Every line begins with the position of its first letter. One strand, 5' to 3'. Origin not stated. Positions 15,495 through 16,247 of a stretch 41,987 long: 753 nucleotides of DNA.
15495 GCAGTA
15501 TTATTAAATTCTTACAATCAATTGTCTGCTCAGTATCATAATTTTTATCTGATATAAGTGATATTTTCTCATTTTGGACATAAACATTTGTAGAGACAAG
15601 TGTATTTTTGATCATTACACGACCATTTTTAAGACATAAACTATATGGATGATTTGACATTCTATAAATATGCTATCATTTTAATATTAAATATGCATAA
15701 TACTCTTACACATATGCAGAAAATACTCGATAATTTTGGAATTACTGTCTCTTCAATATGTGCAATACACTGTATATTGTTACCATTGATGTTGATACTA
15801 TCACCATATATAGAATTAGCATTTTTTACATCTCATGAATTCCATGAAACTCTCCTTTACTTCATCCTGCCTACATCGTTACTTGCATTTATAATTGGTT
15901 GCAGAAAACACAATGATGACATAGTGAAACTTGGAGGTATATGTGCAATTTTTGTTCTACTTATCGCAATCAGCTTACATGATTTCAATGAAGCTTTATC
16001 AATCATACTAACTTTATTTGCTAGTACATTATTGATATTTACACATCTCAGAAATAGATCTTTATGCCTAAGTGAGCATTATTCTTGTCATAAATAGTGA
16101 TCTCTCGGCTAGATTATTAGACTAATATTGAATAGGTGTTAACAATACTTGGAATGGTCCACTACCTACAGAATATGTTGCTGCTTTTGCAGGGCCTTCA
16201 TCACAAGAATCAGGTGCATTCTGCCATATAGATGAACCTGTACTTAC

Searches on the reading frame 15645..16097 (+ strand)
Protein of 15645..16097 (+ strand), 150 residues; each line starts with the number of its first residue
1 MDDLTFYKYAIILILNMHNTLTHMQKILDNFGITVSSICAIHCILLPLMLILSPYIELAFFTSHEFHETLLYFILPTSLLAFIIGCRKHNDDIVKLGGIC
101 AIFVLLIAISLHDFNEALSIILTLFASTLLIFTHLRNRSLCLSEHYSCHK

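Call 3: search_protein_families(library=pfam, proteins=[window:15645-16097:+], max_evalue=1)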
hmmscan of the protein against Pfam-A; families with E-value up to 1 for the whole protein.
window:15645-16097:+ (150 aa): 1 family
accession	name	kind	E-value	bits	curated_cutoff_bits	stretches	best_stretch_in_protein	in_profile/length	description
PF03203.19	MerC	-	3.4e-24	85.9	27.6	1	29-138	1-107/108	MerC mercury resistance protein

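Call 4: search_protein_families(library=ncbifam, proteins=[window:15645-16097:+], max_evalue=1)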
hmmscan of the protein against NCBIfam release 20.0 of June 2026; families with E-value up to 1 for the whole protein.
window:15645-16097:+ (150 aa): 1 family
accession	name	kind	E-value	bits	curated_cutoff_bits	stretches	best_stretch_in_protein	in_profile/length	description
NF007279.0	PRK09738.1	subfamily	0.092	12.6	73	1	127-141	17-31/52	type I toxin-antitoxin system Hok family toxin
